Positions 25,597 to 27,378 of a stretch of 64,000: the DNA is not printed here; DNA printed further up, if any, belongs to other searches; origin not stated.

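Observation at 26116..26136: Ammonia-lyase/aminomutase-family protein without the Ala-Ser-Gly triad that forms the MIO cofactor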

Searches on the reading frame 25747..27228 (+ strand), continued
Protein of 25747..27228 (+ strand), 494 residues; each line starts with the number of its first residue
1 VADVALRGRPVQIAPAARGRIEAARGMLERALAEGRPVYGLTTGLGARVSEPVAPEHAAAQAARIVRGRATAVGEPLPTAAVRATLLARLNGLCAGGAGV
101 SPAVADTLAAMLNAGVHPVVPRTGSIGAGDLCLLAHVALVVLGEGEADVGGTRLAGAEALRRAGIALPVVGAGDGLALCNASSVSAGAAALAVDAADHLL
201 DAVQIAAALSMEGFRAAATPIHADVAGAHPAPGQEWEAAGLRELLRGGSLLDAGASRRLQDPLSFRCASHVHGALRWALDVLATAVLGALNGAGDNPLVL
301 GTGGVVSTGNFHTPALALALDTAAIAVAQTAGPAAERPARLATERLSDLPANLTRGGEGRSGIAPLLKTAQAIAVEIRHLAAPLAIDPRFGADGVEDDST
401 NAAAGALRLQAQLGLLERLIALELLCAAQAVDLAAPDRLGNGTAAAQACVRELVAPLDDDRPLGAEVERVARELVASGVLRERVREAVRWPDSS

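Call 25: find_encoding_contigs(protein=P0111, flank=8000, max_places=1)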
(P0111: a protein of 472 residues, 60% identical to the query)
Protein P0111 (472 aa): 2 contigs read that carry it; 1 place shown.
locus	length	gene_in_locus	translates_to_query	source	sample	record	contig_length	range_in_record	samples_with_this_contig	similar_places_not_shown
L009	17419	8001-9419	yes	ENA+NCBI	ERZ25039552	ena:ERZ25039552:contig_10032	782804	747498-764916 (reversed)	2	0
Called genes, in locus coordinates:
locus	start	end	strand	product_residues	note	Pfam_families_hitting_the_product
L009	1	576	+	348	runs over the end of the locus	PF00561:Abhydrolase_1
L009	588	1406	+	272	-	PF23441:SDR (weak), PF00106:adh_short, PF01370:Epimerase, PF08659:KR, PF13561:adh_short_C2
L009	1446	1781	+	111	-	PF05899:Cupin_3 (faint), PF02311:AraC_binding (weak), PF07883:Cupin_2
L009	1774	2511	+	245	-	PF00106:adh_short, PF01370:Epimerase, PF08659:KR (weak), PF13561:adh_short_C2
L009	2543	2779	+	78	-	-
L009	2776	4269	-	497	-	PF00743:FMO-like, PF07992:Pyr_redox_2 (weak), PF13450:NAD_binding_8 (weak), PF13738:Pyr_redox_3 (weak)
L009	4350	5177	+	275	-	PF03976:PPK2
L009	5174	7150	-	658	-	PF16177:ACAS_N, PF00501:AMP-binding, PF13193:AMP-binding_C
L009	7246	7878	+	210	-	PF05724:TPMT, PF05175:MTS (weak), PF13489:Methyltransf_23, PF02353:CMAS, PF13847:Methyltransf_31, PF08241:Methyltransf_11, PF08242:Methyltransf_12, PF13649:Methyltransf_25, +2 more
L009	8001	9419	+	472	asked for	PF00221:Lyase_aromatic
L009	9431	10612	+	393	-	PF00067:p450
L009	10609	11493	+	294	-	PF04909:Amidohydro_2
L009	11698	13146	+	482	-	PF00668:Condensation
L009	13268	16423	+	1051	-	PF00501:AMP-binding, PF13193:AMP-binding_C, PF00550:PP-binding, PF00668:Condensation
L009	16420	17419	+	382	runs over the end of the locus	PF13450:NAD_binding_8, PF03275:GLF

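Call 36: find_related_loci(query=A1, collection=genome_contigs, flank=10000)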
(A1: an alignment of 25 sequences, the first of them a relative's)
Query A1 (494 aa) in genome_contigs; peptide patterns used: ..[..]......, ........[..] (x = any residue, [..] = any of these).
418 stretches matched a pattern; 412 encode a relative of the query (tblastn E <= 1e-3); the best 80 are kept; 80 distinct loci.
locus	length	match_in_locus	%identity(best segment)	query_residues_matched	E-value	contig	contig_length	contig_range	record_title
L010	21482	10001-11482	96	1-494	0e+0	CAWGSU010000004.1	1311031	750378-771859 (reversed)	MAG: uncultured Actinomycetes bacterium isolate MFD05521.bin.1.59 genome assembly, contig: contig_52520, whole genome sh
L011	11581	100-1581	93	1-494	0e+0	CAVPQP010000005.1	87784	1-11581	MAG: uncultured Actinomycetes bacterium isolate MFD10113.bin.2.86 genome assembly, contig: contig_22250, whole genome sh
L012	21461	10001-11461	86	7-493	0e+0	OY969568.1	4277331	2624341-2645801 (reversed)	MAG: uncultured Actinomycetes bacterium isolate MFD05502.bin.2.11 genome assembly, chromosome: 1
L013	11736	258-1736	84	1-493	0e+0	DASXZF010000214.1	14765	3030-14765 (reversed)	MAG TPA_asm: Gaiellales bacterium isolate SMAG_U4844 k141_2458596, whole genome shotgun sequence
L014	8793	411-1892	83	1-494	0e+0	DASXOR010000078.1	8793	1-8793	MAG TPA_asm: Gaiellales bacterium isolate SMAG_U5387 k141_3357253, whole genome shotgun sequence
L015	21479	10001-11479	79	1-494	0e+0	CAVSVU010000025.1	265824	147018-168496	MAG: uncultured Actinomycetes bacterium isolate MFD05841.bin.1.21 genome assembly, contig: contig_9046, whole genome sho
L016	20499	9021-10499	77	1-494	0e+0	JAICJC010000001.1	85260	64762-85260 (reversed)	MAG: Thermoleophilia bacterium isolate GZL_FP_2_bin.148 k141_3180994_length_85260_cov_33.3107, whole genome shotgun sequ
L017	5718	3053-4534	78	1-494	0e+0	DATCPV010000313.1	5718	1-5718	MAG TPA_asm: Gaiellales bacterium isolate SMAG_U7236 k141_116735, whole genome shotgun sequence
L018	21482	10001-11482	78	1-494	0e+0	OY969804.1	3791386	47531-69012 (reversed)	MAG: uncultured Actinomycetes bacterium isolate MFD00731.bin.c.4 genome assembly, chromosome: 1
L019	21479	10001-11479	79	1-494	0e+0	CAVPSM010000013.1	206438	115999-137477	MAG: uncultured Actinomycetes bacterium isolate MFD00031.bin.2.10 genome assembly, contig: contig_85646, whole genome sh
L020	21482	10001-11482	79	1-494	0e+0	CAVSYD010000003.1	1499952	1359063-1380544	MAG: uncultured Actinomycetes bacterium isolate MFD05521.bin.2.135 genome assembly, contig: contig_43300, whole genome s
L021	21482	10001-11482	84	1-494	0e+0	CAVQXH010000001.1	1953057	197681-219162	MAG: uncultured Actinomycetes bacterium isolate MFD10113.bin.3.495 genome assembly, contig: contig_1638, whole genome sh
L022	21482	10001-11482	84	1-494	0e+0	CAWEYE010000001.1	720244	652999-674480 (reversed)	MAG: uncultured Actinomycetes bacterium isolate MFD06085.bin.2.158 genome assembly, contig: contig_17762, whole genome s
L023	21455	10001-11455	60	1-484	9e-159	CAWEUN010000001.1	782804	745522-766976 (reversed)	MAG: uncultured Solirubrobacterales bacterium isolate MFD05841.bin.2.193 genome assembly, contig: contig_10032, whole ge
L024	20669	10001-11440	61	10-488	5e-158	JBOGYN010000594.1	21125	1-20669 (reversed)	MAG: Solirubrobacteraceae bacterium isolate TC-B3_metabat2.bin.8 k127_240253, whole genome shotgun sequence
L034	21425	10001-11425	58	11-485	6e-146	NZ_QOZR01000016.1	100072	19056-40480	Virgifigura deserti strain SYSU D60014 s1173_Contig16, whole genome shotgun sequence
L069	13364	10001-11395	62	17-480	4e-134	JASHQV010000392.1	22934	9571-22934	MAG: Solirubrobacteraceae bacterium isolate JOPF084 JOPF_N14C_contig_266865, whole genome shotgun sequence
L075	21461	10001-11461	54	4-489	4e-130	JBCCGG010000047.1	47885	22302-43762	MAG: Pseudomonadota bacterium isolate P01_B01_bin.38 k141_2181632_length_47885_cov_25.0000, whole genome shotgun sequenc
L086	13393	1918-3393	53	1-491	3e-126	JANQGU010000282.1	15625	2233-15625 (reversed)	MAG: Kiloniellales bacterium isolate PL23b_bin.6 k99_1848379, whole genome shotgun sequence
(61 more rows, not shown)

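Call 40: search_protein_representatives(protein=window:25747-27228:+)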
Query: 494 residues. Proteins with E-value up to 0.001 (for the whole library): 8739; up to 1e-10: 4789; up to 1e-30: 1382. The best 150 are listed.
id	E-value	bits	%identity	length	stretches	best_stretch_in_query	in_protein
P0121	1.1e-149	515.8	60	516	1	8-489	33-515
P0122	2.2e-115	402.7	54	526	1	2-479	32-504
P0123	2.5e-115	402.5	49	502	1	4-476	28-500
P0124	8.3e-111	387.6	49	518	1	3-474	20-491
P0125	3.0e-110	385.8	50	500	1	10-475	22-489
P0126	1.2e-107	377.2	62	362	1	5-345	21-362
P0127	5.5e-107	375.0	49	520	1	4-483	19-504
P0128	1.4e-106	373.7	50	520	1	3-476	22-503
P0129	1.8e-105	370.0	53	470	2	2-322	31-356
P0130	9.1e-105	367.7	46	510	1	3-480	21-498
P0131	1.7e-100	353.6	46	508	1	4-485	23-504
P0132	3.9e-99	349.2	44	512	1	4-478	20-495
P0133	2.6e-97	343.2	45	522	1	4-481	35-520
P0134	1.5e-96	340.7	45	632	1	2-480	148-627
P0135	1.4e-93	330.8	48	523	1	2-475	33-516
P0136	4.9e-93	329.0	42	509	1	4-472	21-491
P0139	8.0e-92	325.0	46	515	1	4-474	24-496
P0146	3.4e-87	309.8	40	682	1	2-481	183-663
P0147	4.0e-87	309.5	42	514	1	4-484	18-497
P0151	1.2e-86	308.0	43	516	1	7-481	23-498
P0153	1.3e-86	307.9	41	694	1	2-486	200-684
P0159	1.9e-81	290.9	38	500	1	9-473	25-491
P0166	9.6e-79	281.9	40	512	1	4-481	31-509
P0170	3.5e-78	280.1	40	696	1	4-491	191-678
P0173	1.6e-77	277.9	38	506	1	18-478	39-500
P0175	8.3e-77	275.5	37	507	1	3-474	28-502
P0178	4.4e-76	273.2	35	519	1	3-484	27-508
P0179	4.9e-76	273.0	39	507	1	11-472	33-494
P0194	3.2e-73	263.7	34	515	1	3-480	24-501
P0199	1.0e-71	258.8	36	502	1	3-486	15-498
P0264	4.2e-63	230.4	30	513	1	12-480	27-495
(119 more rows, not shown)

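Call 42: search_protein_families(library=ncbifam, proteins=[L004:12612-14204:+, L004:14234-15490:+, L004:15487-16650:+, L004:8225-9745:-, L004:6499-8109:-, L004:11527-12525:+], max_evalue=1e-10)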
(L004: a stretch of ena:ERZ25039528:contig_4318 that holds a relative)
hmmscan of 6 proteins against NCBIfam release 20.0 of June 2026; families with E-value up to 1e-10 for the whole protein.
L004:12612-14204:+ (530 aa): 3 families
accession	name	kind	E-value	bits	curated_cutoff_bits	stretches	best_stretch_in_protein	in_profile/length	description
TIGR01228.2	hutU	equivalog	3.4e-268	890.7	375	1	1-522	24-545/545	urocanate hydratase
NF058531.1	CH3_S_urocan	exception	5.8e-204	678.5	880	1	1-518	24-534/535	S-methyl thiourocanate hydratase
NF058530.1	thiouroc_hyd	equivalog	6.7e-197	655.3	930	1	2-519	16-531/535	thiourocanate hydratase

L004:14234-15490:+ (418 aa): 4 families
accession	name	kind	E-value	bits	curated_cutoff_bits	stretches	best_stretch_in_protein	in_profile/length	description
TIGR01224.1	hutI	equivalog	2.3e-95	319.6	298.15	1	53-400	23-376/377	imidazolonepropionase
NF051886.1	XaaProDiPepCaul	equivalog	1e-13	51.1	500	0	302-383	302-381/398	Xaa-Pro dipeptidase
NF006056.0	PRK08204.1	subfamily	2.3e-12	46.4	391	0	337-379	340-382/449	hypothetical protein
TIGR02318.1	phosphono_phnM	equivalog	1.7e-11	43.7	390.55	0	301-378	286-358/376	phosphonate metabolism protein PhnM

L004:15487-16650:+ (387 aa): 21 families
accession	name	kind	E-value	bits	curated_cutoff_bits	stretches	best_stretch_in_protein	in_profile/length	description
NF006681.0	PRK09229.1-2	equivalog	1.8e-124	415.9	362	1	12-386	47-421/451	formimidoylglutamate deiminase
TIGR02022.1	hutF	equivalog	4.1e-105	352.1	413.05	1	5-365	38-406/455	formimidoylglutamate deiminase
NF006684.0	PRK09229.1-5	equivalog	7.9e-93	311.7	525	1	7-343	40-377/456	formimidoylglutamate deiminase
NF006683.0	PRK09229.1-4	equivalog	2.7e-79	267.2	654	1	7-364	44-408/457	formimidoylglutamate deiminase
NF006682.0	PRK09229.1-3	equivalog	9.5e-79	265.1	637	1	2-321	34-350/454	formimidoylglutamate deiminase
NF006680.0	PRK09229.1-1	equivalog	2.5e-66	224.3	810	1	14-337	51-380/460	formimidoylglutamate deiminase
NF006055.0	PRK08203.1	equivalog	1.3e-28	99.8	532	1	7-298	51-330/455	8-oxoguanine deaminase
NF006549.0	PRK09045.1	equivalog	2.3e-26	92.4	540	1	151-322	169-343/444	TRZ/ATZ family hydrolase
NF009059.0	PRK12393.1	equivalog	4.2e-23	81.8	543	1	17-293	61-329/460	amidohydrolase family protein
NF005540.0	PRK07203.1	equivalog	4.8e-20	71.6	444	1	169-314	189-333/444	putative aminohydrolase SsnA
TIGR03314.1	Se_ssnA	subfamily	7.1e-20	71.3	455.5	1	166-304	185-322/441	putative selenium metabolism protein SsnA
NF005557.0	PRK07228.1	equivalog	5e-19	68.3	522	1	156-312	169-329/445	5'-deoxyadenosine deaminase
NF006252.0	PRK08393.1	equivalog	2.4e-17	63.1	617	1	169-306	173-310/424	N-ethylammeline chlorohydrolase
NF004701.0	PRK06038.1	equivalog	1.5e-16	60.2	609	1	161-307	167-317/432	N-ethylammeline chlorohydrolase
NF004801.0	PRK06151.1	subfamily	2.5e-14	53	416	1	108-293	146-339/491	chlorohydrolase family protein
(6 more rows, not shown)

L004:8225-9745:- (506 aa): 8 families
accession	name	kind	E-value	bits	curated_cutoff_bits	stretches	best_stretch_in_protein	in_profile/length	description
NF006871.0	PRK09367.1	subfamily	3.1e-110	369.2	524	1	14-502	4-493/505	histidine ammonia-lyase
TIGR01225.1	hutH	equivalog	1.3e-109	367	539.15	1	14-502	1-490/506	histidine ammonia-lyase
TIGR04475.1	Phe_D_beta_mut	equivalog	5e-68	230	800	1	21-479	10-487/510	phenylalanine aminomutase (D-beta-phenylalanine forming)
TIGR03832.1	Tyr_2_3_mutase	equivalog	3.5e-56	190.8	501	1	16-496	1-502/507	tyrosine 2,3-aminomutase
TIGR01226.1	phe_am_lyase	equivalog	2.1e-52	178.4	519.15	1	13-460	32-500/680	phenylalanine ammonia-lyase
NF053541.1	FlxA_rubin_TAL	equivalog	8.3e-46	156.5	700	1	63-494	42-489/498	flexirubin biosynthesis tyrosine ammonia-lyase FlxA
NF041222.1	BagA_FevW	exception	1e-44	153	1000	2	16-272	3-261/529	bagremycin/ferroverdin biosynthesis tyrosine ammonia-lyase BagA/FevW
TIGR04473.1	taxol_Phe_23mut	exception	1.8e-28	99.2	1250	1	15-460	28-496/687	phenylalanine aminomutase (L-beta-phenylalanine forming)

L004:6499-8109:- (536 aa): 41 families (the best 25 are shown)
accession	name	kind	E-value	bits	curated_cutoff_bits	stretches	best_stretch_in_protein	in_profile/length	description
TIGR00711.1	efflux_EmrB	subfamily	3e-83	280.2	230.2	1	51-453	2-405/485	DHA2 family efflux MFS transporter permease subunit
NF033896.2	MFS_LfrA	equivalog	2.4e-69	234.3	825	1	45-455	14-423/504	efflux MFS transporter LfrA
NF000025.1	MFS_efflux_tcmA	exception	1e-68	232.4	999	1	53-465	28-440/538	tetracenomycin C efflux MFS transporter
NF011571.1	PRK14995.1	subfamily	5.7e-60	203.5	701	1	48-455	3-410/493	SmvA family efflux MFS transporter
NF000089.1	qac_MFS_AB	exception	1.6e-58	198.8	900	1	47-457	15-426/514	QacA/B family quaternary ammonium compound efflux MFS transporter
NF012169.0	qepA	equivalog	8.7e-58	196.2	1075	1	47-455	17-421/511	fluoroquinolone efflux MFS transporter QepA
NF012180.1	tet_MFS_43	exception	2.1e-49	168.9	999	1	55-456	26-427/484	tetracycline efflux MFS transporter Tet(43)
NF000031.1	MFS_efflux_LmrA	exception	3.3e-44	151.4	850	1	47-497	27-476/484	lincomycin efflux MFS transporter Lmr(A)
NF007799.0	PRK10504.1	subfamily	5e-44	151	426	1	53-349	12-306/471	multidrug transporter subunit MdtD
NF000391.1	EmrB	exception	7.3e-39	133.8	925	1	56-365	16-326/501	multidrug efflux MFS transporter permease subunit EmrB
NF000009.1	tet_MFS_Tcr3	exception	3.3e-36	124.9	1000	1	54-461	34-448/512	tetracycline efflux MFS transporter Tcr3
NF000095.1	tet_MFS_OtrB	exception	5.7e-35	120.9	999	1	57-454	32-435/563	oxytetracycline resistance efflux MFS transporter OtrB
NF040895.2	MFS_effux_SdrM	equivalog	1.1e-33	117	550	1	59-480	14-428/441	multidrug efflux MFS transporter SdrM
NF000060.1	MFS_efflux_LmrB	exception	5.7e-32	111.2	800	1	63-454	29-421/479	lincomycin efflux MFS transporter Lmr(B)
NF000218.1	FexA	exception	2.1e-30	105.8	900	1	49-458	20-431/475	chloramphenicol/florfenicol efflux MFS transporter FexA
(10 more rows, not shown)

L004:11527-12525:+ (332 aa): 13 families
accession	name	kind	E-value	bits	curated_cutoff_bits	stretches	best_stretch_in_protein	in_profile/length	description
TIGR02371.1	ala_DH_arch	equivalog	6.5e-52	176.7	409.15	1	7-327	3-321/325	alanine dehydrogenase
NF006379.0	PRK08618.1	equivalog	4.7e-44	151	417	1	9-328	4-324/326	ornithine cyclodeaminase family protein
TIGR03944.1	dehyd_SbnB_fam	equivalog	3.9e-40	137.9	326.9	1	63-329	63-325/327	2,3-diaminopropionate biosynthesis protein SbnB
NF004848.0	PRK06199.1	subfamily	4.8e-39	134.5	362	1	65-328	89-370/379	tyramine oxidase subunit B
NF006141.0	PRK08291.1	equivalog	2e-36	125.6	408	1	67-326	67-326/330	cyclodeaminase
TIGR02992.1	ectoine_eutC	equivalog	8.3e-34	117.1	471.65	1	69-326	66-323/326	ectoine utilization protein EutC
NF004793.0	PRK06141.1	equivalog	1.5e-31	109.6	322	1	66-317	60-309/314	bifunctional Delta(1)-pyrroline-2-carboxylate/Delta(1)-piperideine-2-carboxylate reductase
NF045643.1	ImmsucRedBhcD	equivalog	6.3e-27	94.8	500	1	19-327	13-318/321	iminosuccinate reductase BhcD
NF005296.0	PRK06823.1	equivalog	7e-23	81.1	438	1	22-318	16-312/315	ornithine cyclodeaminase family protein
NF005762.1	PRK07589.1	equivalog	1.5e-19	70.2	350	1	65-327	62-317/334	ornithine cyclodeaminase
NF005603.0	PRK07340.1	equivalog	5e-16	58.8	266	1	37-310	33-294/307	delta(1)-pyrroline-2-carboxylate reductase family protein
NF045512.1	PyrPipCarbRedLhpI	equivalog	1.9e-11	43.7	400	1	44-253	36-241/298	bifunctional Delta(1)-pyrroline-2-carboxylate/Delta(1)-piperideine-2-carboxylate reductase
NF005011.0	PRK06407.1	subfamily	3.2e-11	43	337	1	91-210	79-196/302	ornithine cyclodeaminase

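Call 44: search_dna_similar(query=window:25747-27228:+, collection=plasmids, mode=protein, max_evalue=1e-40, max_rows=40)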
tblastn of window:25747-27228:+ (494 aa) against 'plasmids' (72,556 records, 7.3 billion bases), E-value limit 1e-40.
Records with a match: 2; places in all: 2; records where one place covers at least 80% of the query: 2.
Best place of each record, by identity: <60% 2.
By first word of the organism name: Streptomyces 1; Martelella 1.
By predicted mobility (MOB-suite, as given by PLSDB): non-mobilizable 2.
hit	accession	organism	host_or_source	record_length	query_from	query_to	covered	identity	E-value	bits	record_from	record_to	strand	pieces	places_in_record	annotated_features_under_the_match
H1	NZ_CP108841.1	Streptomyces chartreusis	-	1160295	37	485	91%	53.3%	3e-61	224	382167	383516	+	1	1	none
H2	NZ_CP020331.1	Martelella mediterranea DSM 17316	-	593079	10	482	96%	41.6%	8e-49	187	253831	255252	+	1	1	hutH: histidine ammonia-lyase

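Call 45: get_annotated_region(hit=H1, flank=9000)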
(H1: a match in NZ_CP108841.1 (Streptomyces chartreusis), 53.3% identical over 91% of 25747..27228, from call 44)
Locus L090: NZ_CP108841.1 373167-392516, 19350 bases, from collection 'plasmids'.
description: Streptomyces chartreusis strain NBC_00851 plasmid unnamed1, complete sequence
organism: Streptomyces chartreusis (NCBI taxid 1969)
taxonomy: Bacteria; Actinomycetota; Actinomycetes; Kitasatosporales; Streptomycetaceae; Streptomyces; Streptomyces chartreusis
host: -; source: -; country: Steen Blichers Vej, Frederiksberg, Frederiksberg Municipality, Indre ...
typing (MOB-suite, as given by PLSDB): non-mobilizable
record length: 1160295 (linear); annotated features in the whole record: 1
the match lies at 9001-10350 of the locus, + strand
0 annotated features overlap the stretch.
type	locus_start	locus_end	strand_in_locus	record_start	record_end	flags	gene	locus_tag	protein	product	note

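Call 46: get_annotated_region(hit=H2, flank=9000)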
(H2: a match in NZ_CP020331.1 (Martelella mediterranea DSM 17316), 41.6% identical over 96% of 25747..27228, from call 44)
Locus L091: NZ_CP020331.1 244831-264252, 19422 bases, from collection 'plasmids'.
description: Martelella mediterranea DSM 17316 strain MACL11 plasmid pMM593, complete sequence
organism: Martelella mediterranea DSM 17316 (NCBI taxid 1122214)
taxonomy: Bacteria; Pseudomonadota; Alphaproteobacteria; Hyphomicrobiales; Aurantimonadaceae; Martelella; Martelella mediterranea; Martelella mediterranea DSM 17316
host: -; source: -; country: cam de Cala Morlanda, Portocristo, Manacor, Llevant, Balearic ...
typing (MOB-suite, as given by PLSDB): non-mobilizable; replicon rep_cluster_354
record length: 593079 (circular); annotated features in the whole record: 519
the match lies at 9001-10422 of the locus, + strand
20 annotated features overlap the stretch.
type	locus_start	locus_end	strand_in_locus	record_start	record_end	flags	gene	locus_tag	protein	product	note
CDS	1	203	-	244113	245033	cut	-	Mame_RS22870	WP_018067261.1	LysR substrate-binding domain-containing protein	-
CDS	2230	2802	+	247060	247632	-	-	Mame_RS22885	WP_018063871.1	TetR/AcrR family transcriptional regulator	-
CDS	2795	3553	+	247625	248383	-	-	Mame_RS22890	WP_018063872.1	acetoacetate decarboxylase family protein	-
CDS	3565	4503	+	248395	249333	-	-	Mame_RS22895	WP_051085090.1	glycine betaine ABC transporter substrate-binding protein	GO:0055085 - transmembrane transport [Evidence IEA]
CDS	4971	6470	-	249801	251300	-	-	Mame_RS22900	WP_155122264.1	tripartite tricarboxylate transporter permease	-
CDS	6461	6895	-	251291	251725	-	-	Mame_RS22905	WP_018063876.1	tripartite tricarboxylate transporter TctB family protein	-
CDS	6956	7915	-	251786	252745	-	-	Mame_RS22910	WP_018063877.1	tripartite tricarboxylate transporter substrate binding protein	-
CDS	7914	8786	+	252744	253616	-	hutC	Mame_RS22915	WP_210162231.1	histidine utilization repressor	GO:0006355 - regulation of DNA-templated transcription [Evidence IEA]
CDS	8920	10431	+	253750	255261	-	hutH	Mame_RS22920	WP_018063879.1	histidine ammonia-lyase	GO:0006548 - histidine catabolic process [Evidence IEA]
CDS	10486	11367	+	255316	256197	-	-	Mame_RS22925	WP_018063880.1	glycine betaine ABC transporter substrate-binding protein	GO:0055085 - transmembrane transport [Evidence IEA]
CDS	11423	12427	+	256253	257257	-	-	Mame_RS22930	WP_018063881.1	ornithine cyclodeaminase family protein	-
CDS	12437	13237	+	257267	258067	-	-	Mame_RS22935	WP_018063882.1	PhnD/SsuA/transferrin family substrate-binding protein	-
CDS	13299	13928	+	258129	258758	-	-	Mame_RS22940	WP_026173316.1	ABC transporter permease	-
CDS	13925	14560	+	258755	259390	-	-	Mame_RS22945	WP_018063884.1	ABC transporter permease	-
CDS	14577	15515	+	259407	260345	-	-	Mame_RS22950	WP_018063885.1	ABC transporter ATP-binding protein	-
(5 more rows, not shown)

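Call 48: list_cluster_members(proteins=[P0123, P0125, P0127, P0131, P0136, P0139, P0151, P0159, P0173, P0147])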
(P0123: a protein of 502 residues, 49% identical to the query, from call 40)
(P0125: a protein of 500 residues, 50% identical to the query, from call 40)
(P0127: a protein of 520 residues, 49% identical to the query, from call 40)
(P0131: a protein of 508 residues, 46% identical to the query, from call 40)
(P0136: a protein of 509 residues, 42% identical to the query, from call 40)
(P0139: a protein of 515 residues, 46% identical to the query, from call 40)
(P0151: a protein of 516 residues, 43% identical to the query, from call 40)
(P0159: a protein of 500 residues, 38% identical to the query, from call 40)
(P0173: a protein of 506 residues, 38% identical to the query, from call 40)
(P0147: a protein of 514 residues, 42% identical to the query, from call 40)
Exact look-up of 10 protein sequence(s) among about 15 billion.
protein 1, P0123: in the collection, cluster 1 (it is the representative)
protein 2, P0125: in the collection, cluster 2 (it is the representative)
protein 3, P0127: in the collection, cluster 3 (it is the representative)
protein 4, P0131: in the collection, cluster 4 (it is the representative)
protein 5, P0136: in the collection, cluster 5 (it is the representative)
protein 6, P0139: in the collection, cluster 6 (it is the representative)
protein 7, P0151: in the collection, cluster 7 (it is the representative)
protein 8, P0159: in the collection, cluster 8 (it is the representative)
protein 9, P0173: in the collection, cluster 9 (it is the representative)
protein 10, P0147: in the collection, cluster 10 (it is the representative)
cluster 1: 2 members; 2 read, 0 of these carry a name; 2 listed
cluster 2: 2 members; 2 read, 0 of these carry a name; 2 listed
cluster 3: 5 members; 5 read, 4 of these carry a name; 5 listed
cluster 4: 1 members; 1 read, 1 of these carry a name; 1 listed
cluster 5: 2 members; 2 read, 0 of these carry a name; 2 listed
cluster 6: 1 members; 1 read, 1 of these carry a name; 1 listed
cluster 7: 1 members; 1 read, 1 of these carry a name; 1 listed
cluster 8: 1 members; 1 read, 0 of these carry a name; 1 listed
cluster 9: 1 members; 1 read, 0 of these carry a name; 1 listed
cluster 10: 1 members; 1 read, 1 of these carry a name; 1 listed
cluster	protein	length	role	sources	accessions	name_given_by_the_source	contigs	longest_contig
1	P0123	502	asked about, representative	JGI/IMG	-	-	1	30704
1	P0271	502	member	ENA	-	-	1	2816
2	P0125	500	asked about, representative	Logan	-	-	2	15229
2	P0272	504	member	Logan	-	-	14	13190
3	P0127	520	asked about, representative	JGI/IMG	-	histidine ammonia-lyase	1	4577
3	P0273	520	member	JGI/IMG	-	histidine ammonia-lyase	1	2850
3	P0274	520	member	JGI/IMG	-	histidine ammonia-lyase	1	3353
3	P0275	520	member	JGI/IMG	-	histidine ammonia-lyase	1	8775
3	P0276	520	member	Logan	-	-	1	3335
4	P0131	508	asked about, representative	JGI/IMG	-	histidine ammonia-lyase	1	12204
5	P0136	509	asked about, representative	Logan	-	-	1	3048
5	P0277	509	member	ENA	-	-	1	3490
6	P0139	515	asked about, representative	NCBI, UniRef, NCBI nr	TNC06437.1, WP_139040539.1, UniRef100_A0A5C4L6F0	histidine ammonia-lyase [Methylobacterium terricola] | Histidine ammonia-lyase n=1 Tax=Methylobacterium terricola TaxID=2583531 ...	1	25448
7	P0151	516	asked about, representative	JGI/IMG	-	histidine ammonia-lyase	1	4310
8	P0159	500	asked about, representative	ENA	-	-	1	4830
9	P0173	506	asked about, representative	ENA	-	-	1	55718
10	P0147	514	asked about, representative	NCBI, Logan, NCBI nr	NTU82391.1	MAG: histidine ammonia-lyase [Chloroflexales bacterium] | histidine ammonia-lyase [Chloroflexales bacterium]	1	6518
